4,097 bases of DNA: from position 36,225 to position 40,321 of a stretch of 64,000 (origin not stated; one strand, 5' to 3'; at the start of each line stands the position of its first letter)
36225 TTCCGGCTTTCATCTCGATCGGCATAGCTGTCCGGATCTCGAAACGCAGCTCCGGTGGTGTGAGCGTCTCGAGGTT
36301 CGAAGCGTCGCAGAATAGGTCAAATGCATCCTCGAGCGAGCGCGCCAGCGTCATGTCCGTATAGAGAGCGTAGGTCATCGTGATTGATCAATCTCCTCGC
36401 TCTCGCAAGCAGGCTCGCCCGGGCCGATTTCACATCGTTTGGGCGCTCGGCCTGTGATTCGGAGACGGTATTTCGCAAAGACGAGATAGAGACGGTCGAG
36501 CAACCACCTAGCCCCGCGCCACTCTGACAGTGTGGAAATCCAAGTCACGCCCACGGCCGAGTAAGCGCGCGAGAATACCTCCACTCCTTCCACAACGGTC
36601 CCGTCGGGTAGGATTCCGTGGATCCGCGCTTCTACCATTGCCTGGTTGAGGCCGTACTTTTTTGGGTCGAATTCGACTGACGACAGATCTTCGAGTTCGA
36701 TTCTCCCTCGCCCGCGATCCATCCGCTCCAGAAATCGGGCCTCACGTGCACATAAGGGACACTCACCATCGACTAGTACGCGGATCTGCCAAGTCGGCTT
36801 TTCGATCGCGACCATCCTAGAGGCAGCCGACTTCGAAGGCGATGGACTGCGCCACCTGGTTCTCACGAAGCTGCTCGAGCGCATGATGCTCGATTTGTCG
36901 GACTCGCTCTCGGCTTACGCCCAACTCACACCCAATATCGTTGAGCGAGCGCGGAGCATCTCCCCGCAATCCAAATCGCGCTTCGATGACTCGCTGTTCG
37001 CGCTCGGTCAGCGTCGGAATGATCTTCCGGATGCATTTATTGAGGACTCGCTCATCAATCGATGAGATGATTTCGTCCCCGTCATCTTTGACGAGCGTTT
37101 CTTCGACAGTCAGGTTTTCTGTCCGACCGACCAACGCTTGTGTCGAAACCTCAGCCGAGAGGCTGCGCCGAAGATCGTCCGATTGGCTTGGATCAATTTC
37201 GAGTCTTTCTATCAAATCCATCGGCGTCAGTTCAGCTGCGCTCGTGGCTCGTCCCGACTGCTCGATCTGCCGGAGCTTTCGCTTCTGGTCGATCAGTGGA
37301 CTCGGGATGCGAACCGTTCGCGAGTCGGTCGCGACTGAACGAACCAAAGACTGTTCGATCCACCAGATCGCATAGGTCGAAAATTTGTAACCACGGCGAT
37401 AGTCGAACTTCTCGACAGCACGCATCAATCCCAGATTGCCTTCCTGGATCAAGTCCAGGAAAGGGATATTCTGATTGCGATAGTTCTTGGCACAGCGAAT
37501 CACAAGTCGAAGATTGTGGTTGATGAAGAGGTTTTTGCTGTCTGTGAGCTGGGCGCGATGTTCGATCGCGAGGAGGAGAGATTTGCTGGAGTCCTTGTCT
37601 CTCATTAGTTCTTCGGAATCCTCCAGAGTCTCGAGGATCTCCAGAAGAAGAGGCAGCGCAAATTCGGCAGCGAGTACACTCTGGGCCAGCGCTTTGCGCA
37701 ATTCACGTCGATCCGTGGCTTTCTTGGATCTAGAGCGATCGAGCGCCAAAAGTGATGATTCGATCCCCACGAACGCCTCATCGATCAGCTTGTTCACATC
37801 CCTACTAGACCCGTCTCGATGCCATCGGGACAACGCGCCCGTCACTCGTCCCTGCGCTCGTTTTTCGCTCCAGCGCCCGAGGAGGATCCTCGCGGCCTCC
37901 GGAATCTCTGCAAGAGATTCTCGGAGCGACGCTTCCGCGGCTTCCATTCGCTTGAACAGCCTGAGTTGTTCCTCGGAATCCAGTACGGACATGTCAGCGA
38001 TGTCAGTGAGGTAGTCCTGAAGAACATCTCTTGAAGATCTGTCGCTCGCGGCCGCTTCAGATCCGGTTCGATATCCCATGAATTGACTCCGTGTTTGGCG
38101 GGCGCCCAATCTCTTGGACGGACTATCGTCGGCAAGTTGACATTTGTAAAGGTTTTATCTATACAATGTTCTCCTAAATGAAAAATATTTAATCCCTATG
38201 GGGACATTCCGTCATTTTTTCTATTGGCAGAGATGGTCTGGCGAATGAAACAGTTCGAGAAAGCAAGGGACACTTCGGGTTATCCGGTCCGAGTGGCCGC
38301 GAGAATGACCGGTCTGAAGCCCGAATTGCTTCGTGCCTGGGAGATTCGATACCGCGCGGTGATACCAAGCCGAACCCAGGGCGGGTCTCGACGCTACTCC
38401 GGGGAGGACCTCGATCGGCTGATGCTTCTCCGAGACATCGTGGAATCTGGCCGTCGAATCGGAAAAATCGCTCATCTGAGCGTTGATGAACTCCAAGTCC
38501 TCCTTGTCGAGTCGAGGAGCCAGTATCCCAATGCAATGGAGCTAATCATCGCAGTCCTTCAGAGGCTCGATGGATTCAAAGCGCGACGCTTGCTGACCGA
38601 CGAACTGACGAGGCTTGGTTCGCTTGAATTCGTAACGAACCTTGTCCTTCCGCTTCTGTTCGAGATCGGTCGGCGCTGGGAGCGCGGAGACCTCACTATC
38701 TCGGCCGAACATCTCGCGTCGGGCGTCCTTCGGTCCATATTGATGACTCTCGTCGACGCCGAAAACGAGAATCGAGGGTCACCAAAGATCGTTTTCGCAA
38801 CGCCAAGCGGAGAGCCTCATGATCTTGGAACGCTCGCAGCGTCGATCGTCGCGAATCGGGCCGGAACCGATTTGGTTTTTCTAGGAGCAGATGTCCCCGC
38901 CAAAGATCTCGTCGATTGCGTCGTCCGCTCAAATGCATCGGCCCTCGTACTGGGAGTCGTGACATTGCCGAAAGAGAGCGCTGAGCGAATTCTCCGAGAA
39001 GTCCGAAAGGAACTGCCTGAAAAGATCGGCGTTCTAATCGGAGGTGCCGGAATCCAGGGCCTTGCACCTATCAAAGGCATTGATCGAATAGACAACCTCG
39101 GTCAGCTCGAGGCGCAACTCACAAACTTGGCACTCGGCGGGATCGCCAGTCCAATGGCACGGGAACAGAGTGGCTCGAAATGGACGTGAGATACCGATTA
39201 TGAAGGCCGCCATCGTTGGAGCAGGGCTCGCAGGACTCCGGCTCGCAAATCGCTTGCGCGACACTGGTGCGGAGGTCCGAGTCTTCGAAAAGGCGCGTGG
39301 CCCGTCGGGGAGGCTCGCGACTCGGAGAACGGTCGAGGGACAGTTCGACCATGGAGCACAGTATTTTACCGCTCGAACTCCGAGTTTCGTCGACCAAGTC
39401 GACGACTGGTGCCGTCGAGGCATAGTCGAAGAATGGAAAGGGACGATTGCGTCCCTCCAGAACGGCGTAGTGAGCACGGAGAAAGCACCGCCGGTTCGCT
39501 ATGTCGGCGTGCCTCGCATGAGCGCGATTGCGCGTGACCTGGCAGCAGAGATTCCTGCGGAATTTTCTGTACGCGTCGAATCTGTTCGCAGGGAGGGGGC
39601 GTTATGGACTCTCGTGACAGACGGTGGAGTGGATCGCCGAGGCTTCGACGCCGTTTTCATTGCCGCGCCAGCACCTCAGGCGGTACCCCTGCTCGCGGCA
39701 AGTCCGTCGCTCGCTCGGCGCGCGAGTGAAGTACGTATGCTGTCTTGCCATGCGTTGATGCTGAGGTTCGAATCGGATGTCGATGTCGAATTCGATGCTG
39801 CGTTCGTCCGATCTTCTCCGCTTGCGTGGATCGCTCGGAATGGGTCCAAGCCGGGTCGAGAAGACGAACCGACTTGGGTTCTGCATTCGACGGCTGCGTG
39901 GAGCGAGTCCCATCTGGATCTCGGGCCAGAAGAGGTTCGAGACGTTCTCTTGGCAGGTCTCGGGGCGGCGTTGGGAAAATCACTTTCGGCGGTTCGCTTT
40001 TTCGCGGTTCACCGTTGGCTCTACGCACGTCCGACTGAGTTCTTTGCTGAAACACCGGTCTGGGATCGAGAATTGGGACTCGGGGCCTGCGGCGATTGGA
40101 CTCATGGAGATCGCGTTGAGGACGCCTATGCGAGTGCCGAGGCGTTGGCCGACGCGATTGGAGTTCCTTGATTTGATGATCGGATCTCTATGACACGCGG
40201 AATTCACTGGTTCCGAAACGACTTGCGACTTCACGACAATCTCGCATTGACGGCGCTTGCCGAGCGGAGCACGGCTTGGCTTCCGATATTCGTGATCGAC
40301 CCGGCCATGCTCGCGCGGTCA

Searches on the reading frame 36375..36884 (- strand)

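Call 4: search_protein_families(library=pfam, proteins=[window:36375-36884:-])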
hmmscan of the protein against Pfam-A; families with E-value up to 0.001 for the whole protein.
window:36375-36884:- (169 aa): 1 family
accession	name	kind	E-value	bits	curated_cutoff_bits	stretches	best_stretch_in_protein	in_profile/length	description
PF04134.17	DCC1-like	-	2.6e-23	83.9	27.8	1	36-146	1-113/113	DCC1-like thiol-disulfide oxidoreductase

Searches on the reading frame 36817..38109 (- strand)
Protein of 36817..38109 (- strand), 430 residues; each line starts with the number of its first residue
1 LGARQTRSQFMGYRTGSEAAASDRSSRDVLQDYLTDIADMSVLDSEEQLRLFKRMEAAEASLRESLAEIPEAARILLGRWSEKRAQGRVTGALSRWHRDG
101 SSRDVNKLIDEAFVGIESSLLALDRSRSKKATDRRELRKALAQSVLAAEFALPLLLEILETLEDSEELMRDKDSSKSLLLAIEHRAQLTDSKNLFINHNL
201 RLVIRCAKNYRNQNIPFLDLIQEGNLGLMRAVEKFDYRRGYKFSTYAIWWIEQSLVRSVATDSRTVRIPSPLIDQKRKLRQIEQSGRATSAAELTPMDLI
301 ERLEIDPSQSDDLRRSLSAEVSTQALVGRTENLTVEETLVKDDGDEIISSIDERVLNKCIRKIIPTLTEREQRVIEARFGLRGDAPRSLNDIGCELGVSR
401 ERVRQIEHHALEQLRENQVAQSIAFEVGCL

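Call 4: search_protein_families(library=pfam, proteins=[window:36817-38109:-])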
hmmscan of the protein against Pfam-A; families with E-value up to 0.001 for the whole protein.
window:36817-38109:- (430 aa): 2 families
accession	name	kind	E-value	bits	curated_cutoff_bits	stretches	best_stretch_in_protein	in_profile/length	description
PF04542.20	Sigma70_r2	-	5e-20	71.5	24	1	196-264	2-70/71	Sigma-70 region 2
PF04545.22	Sigma70_r4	-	1.7e-16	59.9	24.1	1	365-416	3-50/50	Sigma-70, region 4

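Call 31: search_protein_families(library=ncbifam, proteins=[window:36817-38079:-])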
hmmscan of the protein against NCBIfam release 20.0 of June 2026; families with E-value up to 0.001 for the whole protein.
window:36817-38079:- (420 aa): 42 families (the best 25 are shown)
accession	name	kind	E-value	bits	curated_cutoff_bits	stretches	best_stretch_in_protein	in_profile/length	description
NF041931.2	MzaA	equivalog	1.7e-69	235.4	800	1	13-408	322-705/726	MZA anti-phage system associated sigma-70 family RNA polymerase sigma factor MzaA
TIGR02997.1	Sig70-cyanoRpoD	subfamily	2.2e-68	230.7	384.5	1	18-405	1-298/298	RNA polymerase sigma factor, RpoD/SigA family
NF004208.0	PRK05658.1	equivalog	5.9e-67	227.1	555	1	175-411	387-623/631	RNA polymerase sigma factor RpoD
TIGR02393.1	RpoD_Cterm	equivalog_domain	7.6e-63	212.3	354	1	182-412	2-232/238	RNA polymerase sigma factor RpoD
NF005920.0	PRK07921.1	subfamily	2e-61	207.8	464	1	179-412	89-322/328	RNA polymerase sigma factor SigB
NF006666.0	PRK09210.1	equivalog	1.3e-55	189.3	572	1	168-408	122-360/370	RNA polymerase sigma factor RpoD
TIGR02394.1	rpoS_proteo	equivalog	2.4e-55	188.1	378.7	1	175-413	41-279/285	RNA polymerase sigma factor RpoS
NF004561.0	PRK05901.1-3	equivalog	4.5e-55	187.8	582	1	180-411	299-530/537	RNA polymerase sigma factor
NF005785.0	PRK07598.1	equivalog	1.1e-54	185.9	554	1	179-408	174-402/415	RNA polymerase sigma factor SigC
NF004562.0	PRK05901.1-4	equivalog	1.2e-54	185.8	779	1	180-407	316-543/571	RNA polymerase sigma factor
NF004560.0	PRK05901.1-1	equivalog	1.8e-54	185.7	711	1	149-411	251-509/516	RNA polymerase sigma factor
NF004207.0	PRK05657.1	equivalog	7.2e-54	183.3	394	1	176-413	85-322/329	RNA polymerase sigma factor RpoS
NF004615.0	PRK05949.1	subfamily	8.6e-54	182.6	530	1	177-408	88-318/327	RNA polymerase sigma factor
NF005643.0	PRK07406.1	equivalog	2.1e-49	168.6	500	1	180-408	160-387/397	RNA polymerase sigma factor RpoD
NF005642.0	PRK07405.1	subfamily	4.6e-49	167.3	524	1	179-408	81-309/318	RNA polymerase sigma factor SigD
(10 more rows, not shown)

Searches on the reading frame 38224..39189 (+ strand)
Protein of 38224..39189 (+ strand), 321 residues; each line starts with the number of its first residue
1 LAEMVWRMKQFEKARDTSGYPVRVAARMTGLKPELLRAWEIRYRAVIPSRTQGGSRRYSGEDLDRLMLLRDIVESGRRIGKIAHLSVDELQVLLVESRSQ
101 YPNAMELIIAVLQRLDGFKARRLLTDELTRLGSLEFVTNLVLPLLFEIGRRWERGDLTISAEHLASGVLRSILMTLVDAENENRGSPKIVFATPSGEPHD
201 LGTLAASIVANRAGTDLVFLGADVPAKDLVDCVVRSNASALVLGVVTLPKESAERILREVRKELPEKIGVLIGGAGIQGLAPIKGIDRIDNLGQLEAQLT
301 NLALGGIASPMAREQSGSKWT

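Call 4: search_protein_families(library=pfam, proteins=[window:38224-39189:+])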
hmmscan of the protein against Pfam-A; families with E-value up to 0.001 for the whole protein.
window:38224-39189:+ (321 aa): 3 families
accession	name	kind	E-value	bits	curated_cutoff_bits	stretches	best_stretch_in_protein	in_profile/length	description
PF13411.12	MerR_1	-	4.7e-10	39.9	21.6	1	20-85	1-65/69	MerR HTH family regulatory protein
PF02310.24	B12-binding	-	6.7e-08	32.8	32.1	1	188-277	2-91/121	B12 binding domain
PF02607.22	B12-binding_2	-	2.6e-07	31.2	23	1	112-173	9-70/74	B12 binding domain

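Call 17: find_related_loci(query=window:38245-39189:+, collection=genome_contigs, flank=3000)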
Query window:38245-39189:+ (314 aa) in genome_contigs; peptide patterns used: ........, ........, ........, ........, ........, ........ (x = any residue, [..] = any of these).
70 stretches matched a pattern; 1 encode a relative of the query (tblastn E <= 1e-3); 1 distinct loci.
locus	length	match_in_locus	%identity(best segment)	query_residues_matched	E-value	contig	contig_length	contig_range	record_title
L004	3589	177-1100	74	1-308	2e-146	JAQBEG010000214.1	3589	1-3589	MAG: Deltaproteobacteria bacterium isolate MAG_424_bin-21 424_bin-21_ctg-214, whole genome shotgun sequence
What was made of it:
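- Tried and rejected: A single-protein search with CarH2 in genome_contigs found only L004 (call 17).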

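Call 19: find_related_loci(query=A1, collection=genome_contigs, flank=2500)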
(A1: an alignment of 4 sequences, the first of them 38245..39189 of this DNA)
Query A1 (314 aa) in genome_contigs; peptide patterns used: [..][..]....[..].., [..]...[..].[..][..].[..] (x = any residue, [..] = any of these).
600 stretches matched a pattern (row limit reached: there are more); 592 encode a relative of the query (tblastn E <= 1e-3); the best 80 are kept; 80 distinct loci.
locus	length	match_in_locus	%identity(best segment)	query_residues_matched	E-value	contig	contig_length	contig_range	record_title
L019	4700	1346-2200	44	13-297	4e-59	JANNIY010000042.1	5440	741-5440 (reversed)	MAG: Deltaproteobacteria bacterium isolate SOY_40_metabat_221 SOY_40_k141_3231477, whole genome shotgun sequence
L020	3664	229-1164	32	9-293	6e-47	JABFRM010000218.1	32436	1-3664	MAG: Methylococcaceae bacterium isolate P-RSF-IL-24 seq_466, whole genome shotgun sequence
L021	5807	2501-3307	35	14-266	1e-46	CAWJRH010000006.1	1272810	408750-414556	MAG: uncultured delta proteobacterium isolate MFD03804.bin.1.60 genome assembly, contig: contig_7449, whole genome shotg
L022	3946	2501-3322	35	9-266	1e-46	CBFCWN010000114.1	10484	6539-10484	MAG TPA_asm: uncultured Myxococcales bacterium isolate SRR22297272_binner123_Refined_7 genome assembly, contig: ERZ25654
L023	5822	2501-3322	36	13-276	2e-45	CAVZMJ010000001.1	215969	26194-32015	MAG: uncultured Acidobacteriota bacterium isolate MFD02242.bin.2.7 genome assembly, contig: contig_10268, whole genome s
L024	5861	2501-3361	38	13-271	1e-44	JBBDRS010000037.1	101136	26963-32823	MAG: Gemmatimonadota bacterium isolate LejiaC_67_20 Lejia_C_458_length_101136_cov_12, whole genome shotgun sequence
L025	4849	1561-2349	36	13-269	3e-44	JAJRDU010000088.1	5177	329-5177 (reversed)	MAG: Methylococcaceae bacterium isolate OWC_0100 OWC_0100_k121_8075044, whole genome shotgun sequence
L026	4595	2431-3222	32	14-263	7e-44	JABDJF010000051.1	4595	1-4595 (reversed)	MAG: Myxococcales bacterium isolate SS_bin_16 k127_4408787, whole genome shotgun sequence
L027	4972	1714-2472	38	13-261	1e-43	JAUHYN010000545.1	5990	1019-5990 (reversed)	MAG: bacterium isolate 3_bin.68 NODE_16094_length_5990_cov_0.781682, whole genome shotgun sequence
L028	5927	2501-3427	33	12-311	1e-42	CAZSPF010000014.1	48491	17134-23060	MAG TPA_asm: uncultured Fimbriimonadales bacterium isolate SRP290908_co1_52 genome assembly, contig: NODE_771_length_484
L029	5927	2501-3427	35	1-296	1e-41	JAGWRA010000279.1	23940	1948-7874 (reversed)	MAG: Acidobacteriota bacterium isolate REEB315 k141_4567018, whole genome shotgun sequence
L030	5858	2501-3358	33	9-276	8e-42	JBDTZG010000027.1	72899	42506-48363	MAG: Acidobacteriota bacterium isolate cluster4_bin.160 NODE_233_length_72899_cov_16.633738, whole genome shotgun sequen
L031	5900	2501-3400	33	13-295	1e-41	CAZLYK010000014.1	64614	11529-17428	MAG TPA_asm: uncultured Heliobacteriaceae bacterium isolate SRP173033_co3_4 genome assembly, contig: NODE_372_length_646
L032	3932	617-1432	37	13-269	2e-41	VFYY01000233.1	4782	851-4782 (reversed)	MAG: Acidimicrobiia bacterium isolate K_Offshore_120m_m2_006 K_Offshore_120m_m2_006_Ga0194131_10028203, whole genome sho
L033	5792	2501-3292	34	13-270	1e-41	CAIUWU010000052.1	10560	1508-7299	MAG: uncultured proteobacterium isolate LaPlata_bin-0531 genome assembly, contig: bin-0531:052/318, whole genome shotgun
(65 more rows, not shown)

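Call 31: search_protein_families(library=ncbifam, proteins=[window:38245-39189:+])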
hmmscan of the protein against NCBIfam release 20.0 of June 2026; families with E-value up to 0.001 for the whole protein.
window:38245-39189:+ (314 aa): 13 families
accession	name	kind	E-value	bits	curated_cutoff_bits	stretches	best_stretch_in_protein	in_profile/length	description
NF052513.1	TransRegCarH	equivalog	3.2e-35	121.7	400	1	13-270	7-251/274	HTH-type transcriptional repressor CarH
NF047996.1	corrin_MtgC_2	exception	7.6e-10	38.6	370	1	131-270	39-182/212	glycine betaine-specific corrinoid protein MtgC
NF041607.1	dimeth_corrin_MtbC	equivalog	2.5e-09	37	350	1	138-269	38-174/203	dimethylamine corrinoid protein MtbC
NF047375.1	HeatShock_HspR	equivalog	6.2e-09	35.8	105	1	13-66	4-56/92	heat shock protein transcriptional repressor HspR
NF011617.0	PRK15043.1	equivalog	1.8e-08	34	417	1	18-138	9-125/243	HTH-type transcriptional regulator MlrA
TIGR02370.1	pyl_corrinoid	subfamily_domain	4e-07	29.6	215.3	1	141-270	43-177/197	methyltransferase cognate corrinoid protein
NF053740.1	TransRegTnrAGPos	equivalog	4.6e-06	26.8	140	1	17-75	17-74/108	hypothetical protein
TIGR02082.1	metH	equivalog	8.5e-06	23.6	1010.85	1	168-270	721-824/1182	methionine synthase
NF040669.1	MtaC2_Meth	equivalog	1.1e-05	24.9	450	1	180-238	127-184/267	methanol--corrinoid protein MtaC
NF007024.0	PRK09490.1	equivalog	1.5e-05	23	1497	1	172-269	740-841/1234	methionine synthase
NF047377.1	heat_HspR_dupli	exception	0.00011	21.7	300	1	6-66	120-179/214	heat shock protein transcriptional repressor HspR, fused homodimer type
NF047995.1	corrinoid_MtgC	exception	0.00017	21.1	310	1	140-268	48-183/215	glycine betaine-specific corrinoid protein MtgC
NF040655.1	MtaC_Meth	equivalog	0.00023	20.3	420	1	170-237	112-176/253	methanol--corrinoid protein MtaC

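Call 36: find_related_loci(query=A2, collection=metagenome_contigs, flank=3000)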
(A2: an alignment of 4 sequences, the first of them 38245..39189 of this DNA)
Query A2 (314 aa) in metagenome_contigs; peptide patterns used: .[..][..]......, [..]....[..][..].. (x = any residue, [..] = any of these).
256 stretches matched a pattern; 136 encode a relative of the query (tblastn E <= 1e-3); the best 80 are kept; 80 distinct loci.
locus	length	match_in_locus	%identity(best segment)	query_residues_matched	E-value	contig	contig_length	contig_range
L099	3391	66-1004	92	1-313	0e+0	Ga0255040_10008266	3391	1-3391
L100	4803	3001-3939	91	1-313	0e+0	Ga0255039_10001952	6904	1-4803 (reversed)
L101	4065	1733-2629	65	1-299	8e-129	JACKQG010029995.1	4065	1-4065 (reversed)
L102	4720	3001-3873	43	8-298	2e-73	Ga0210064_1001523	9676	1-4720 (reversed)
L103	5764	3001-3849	45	13-295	3e-71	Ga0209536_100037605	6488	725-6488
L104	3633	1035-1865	44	13-289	7e-69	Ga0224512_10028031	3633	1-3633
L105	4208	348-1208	42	13-302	2e-68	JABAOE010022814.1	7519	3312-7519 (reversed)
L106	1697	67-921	42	13-297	1e-70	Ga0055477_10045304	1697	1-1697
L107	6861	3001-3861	41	13-302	3e-67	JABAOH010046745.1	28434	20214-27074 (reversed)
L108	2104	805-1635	44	13-289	1e-68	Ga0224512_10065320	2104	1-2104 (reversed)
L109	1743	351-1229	44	13-303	8e-70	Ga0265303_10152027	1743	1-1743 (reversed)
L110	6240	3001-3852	42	13-296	2e-66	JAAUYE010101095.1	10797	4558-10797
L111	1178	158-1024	41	1-289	3e-71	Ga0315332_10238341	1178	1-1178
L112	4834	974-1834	43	1-289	1e-66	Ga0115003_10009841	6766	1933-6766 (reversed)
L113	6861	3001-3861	43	1-289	1e-66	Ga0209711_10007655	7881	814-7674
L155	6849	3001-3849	46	13-293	3e-69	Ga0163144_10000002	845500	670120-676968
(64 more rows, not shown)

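Call 47: search_solved_structures(query=window:38245-39189:+, show_alignments=1)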
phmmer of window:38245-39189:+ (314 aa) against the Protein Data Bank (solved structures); distinct sequences matched with E-value up to 0.001: 20.
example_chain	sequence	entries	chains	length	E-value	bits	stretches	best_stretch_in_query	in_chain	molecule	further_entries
3whp_A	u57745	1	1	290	9.6e-29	103.8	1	13-260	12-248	Probable transcriptional regulator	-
5c8d_A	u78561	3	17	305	1e-28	103.7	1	13-260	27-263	Light-dependent transcriptional regulator CarH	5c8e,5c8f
5c8a_A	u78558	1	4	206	1.5e-18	70.3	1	119-261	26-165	Light-dependent transcriptional regulator CarH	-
8c31_A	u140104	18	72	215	1.7e-18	70.1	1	116-260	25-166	Probable transcriptional regulator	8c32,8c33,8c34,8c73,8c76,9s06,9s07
8c35_A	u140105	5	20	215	2.7e-18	69.5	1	116-260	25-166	Probable transcriptional regulator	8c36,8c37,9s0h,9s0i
4jgi_A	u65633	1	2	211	2.7e-08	36.6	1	139-270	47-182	Putative uncharacterized protein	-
8j2y_A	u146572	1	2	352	6.5e-08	35.4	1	115-236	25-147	GGDEF domain-containing protein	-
8g3h_A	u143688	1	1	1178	3.5e-06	29.7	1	117-270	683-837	Methionine synthase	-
7tea_B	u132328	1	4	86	5.9e-06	29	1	8-81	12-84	Glutamine synthetase repressor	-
2jml_A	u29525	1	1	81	8.7e-06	28.4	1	15-73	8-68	DNA BINDING DOMAIN/TRANSCRIPTIONAL REGULATOR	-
8j2w_A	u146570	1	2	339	1.5e-05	27.7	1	132-269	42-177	Cobalamin-binding protein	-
8j2x_A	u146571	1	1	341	1.5e-05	27.6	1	132-269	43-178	Cobalamin-binding protein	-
8jbs_A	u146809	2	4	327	2.1e-05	27.2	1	129-249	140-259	Putative cobalamin binding protein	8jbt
4r24_B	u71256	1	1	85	2.2e-05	27.1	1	8-75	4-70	HTH-type transcriptional regulator TnrA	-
4r22_B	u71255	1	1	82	2.3e-05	27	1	8-75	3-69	HTH-type transcriptional regulator TnrA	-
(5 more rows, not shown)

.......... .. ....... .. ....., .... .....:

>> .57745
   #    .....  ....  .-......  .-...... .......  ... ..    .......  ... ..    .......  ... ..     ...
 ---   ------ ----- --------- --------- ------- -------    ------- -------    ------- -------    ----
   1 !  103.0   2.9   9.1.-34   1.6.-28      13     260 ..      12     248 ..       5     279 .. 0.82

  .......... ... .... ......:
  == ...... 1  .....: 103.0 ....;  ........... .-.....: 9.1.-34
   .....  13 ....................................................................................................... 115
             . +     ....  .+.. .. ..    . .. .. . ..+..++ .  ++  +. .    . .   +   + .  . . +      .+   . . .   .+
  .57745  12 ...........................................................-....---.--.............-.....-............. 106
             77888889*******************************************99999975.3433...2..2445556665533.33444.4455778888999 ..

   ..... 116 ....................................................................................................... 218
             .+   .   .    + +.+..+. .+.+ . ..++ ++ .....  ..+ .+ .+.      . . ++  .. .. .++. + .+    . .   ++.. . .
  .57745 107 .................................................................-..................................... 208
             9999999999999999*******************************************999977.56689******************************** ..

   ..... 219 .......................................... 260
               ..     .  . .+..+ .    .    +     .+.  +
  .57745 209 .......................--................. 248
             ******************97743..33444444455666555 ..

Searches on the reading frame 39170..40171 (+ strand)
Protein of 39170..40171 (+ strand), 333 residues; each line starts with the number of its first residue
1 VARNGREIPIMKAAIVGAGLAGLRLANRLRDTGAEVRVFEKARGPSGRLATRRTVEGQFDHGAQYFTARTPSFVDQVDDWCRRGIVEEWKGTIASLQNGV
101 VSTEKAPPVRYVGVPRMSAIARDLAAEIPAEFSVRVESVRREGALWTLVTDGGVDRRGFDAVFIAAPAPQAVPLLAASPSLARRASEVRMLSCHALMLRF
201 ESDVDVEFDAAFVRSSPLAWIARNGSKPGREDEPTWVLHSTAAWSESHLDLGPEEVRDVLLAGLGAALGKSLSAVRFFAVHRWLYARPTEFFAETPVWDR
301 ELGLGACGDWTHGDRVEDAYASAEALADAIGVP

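Call 24: search_protein_families(library=pfam, proteins=[window:39170-40171:+])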
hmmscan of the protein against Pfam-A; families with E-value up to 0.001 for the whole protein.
window:39170-40171:+ (333 aa): 6 families
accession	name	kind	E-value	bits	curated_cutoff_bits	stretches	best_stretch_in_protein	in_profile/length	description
PF13450.12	NAD_binding_8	-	1.6e-13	51.2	21.9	1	15-68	1-54/68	NAD(P)-binding Rossmann-like domain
PF01593.30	Amino_oxidase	-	5.4e-09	36.3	19.8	1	117-330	203-442/443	Flavin containing amine oxidoreductase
PF01494.25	FAD_binding_3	-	0.00028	20.7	22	1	12-46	3-37/349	FAD binding domain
PF00890.30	FAD_binding_2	-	0.00037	20.2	20.4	1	14-48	3-37/414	FAD binding domain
PF07992.20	Pyr_redox_2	-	0.00043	20.2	26.1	1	12-56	2-47/291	Pyridine nucleotide-disulphide oxidoreductase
PF01266.30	DAO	-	0.00053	20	27.9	0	13-91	2-73/353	FAD dependent oxidoreductase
